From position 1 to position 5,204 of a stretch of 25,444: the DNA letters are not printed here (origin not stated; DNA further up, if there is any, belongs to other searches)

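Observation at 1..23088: Three colinear giant paralogues plus a pilin-like gene form a ~23-kb surface-apparatus locus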

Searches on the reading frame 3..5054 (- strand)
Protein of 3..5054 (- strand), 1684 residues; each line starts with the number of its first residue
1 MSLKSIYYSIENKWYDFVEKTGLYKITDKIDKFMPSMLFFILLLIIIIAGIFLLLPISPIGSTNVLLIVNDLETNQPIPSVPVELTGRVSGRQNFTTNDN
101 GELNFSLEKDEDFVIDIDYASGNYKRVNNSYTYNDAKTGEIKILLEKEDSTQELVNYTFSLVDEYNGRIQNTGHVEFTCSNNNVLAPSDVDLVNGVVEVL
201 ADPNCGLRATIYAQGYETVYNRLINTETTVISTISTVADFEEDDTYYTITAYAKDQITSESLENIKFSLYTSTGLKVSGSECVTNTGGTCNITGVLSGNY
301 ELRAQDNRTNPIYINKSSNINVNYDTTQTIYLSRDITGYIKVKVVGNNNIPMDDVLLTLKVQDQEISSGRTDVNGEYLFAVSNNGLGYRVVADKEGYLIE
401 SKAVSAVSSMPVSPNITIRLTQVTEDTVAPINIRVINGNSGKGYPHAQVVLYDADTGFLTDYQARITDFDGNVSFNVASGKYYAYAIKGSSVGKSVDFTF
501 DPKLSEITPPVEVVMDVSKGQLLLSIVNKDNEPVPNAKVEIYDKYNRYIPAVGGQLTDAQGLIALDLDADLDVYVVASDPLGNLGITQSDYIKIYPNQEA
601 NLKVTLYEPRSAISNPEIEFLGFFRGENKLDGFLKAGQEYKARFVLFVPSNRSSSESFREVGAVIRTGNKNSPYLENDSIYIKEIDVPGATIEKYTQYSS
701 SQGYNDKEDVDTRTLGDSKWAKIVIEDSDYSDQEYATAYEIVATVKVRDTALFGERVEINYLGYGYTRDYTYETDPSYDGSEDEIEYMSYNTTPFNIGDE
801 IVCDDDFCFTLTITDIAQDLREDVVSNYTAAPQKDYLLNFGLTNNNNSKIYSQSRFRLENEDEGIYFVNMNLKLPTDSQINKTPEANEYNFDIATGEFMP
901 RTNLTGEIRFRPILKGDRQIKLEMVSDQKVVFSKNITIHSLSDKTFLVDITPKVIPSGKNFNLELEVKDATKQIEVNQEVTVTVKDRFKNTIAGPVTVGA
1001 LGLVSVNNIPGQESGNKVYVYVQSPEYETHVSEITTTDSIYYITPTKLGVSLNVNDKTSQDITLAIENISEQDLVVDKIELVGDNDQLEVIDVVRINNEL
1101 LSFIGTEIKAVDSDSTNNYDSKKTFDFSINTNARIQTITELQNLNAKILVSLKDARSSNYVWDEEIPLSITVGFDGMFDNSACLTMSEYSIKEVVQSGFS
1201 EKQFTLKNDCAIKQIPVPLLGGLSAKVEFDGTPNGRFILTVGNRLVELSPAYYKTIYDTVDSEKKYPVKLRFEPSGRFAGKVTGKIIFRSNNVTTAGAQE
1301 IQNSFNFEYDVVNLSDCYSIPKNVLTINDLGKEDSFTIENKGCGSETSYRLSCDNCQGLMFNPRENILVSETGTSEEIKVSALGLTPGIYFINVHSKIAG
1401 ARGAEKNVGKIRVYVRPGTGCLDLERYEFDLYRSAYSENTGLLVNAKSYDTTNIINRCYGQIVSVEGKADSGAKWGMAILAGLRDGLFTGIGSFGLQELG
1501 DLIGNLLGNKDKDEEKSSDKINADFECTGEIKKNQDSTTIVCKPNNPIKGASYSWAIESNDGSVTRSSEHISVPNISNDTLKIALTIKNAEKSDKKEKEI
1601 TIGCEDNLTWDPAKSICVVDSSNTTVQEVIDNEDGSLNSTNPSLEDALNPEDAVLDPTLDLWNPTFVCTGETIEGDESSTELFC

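Call 5: search_protein_families(library=pfam, proteins=[window:3-5054:-], max_evalue=0.1)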
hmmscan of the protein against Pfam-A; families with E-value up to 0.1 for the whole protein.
window:3-5054:- (1684 aa): 7 families
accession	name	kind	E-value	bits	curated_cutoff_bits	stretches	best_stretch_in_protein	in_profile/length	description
PF13620.12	CarboxypepD_reg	-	9e-12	45.6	32.3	1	340-408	2-71/82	Carboxypeptidase regulatory-like domain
PF17802.7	SpaA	-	2.4e-08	34.5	23.1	1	249-325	3-79/91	Prealbumin-like fold domain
PF11974.14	bMG3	-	4.7e-08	33.4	34.9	1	529-575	23-72/103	Bacterial alpha-2-macroglobulin MG3 domain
PF02369.22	Big_1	-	0.00037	21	34.9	0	426-500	14-92/93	Bacterial Ig-like domain (group 1)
PF17789.7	MG4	-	0.026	15.2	24.7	0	75-112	27-68/95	Macroglobulin domain MG4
PF10717.14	ODV-E18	-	0.046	14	28.1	0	26-62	15-51/87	Occlusion-derived virus envelope protein ODV-E18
PF10670.15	DUF4198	-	0.095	13.2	34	0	506-568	133-196/209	Domain of unknown function (DUF4198)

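Call 8: search_protein_families(library=ncbifam, proteins=[window:3-5054:-], max_evalue=0.1)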
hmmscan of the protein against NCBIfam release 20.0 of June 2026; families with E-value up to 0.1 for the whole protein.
window:3-5054:- (1684 aa): 1 family
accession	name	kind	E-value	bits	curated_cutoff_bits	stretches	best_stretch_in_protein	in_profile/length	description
NF058648.1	ECF_sub_HI1622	equivalog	0.016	15.2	100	0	360-395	47-84/180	NikL family nickel/cobalt ECF transporter subunit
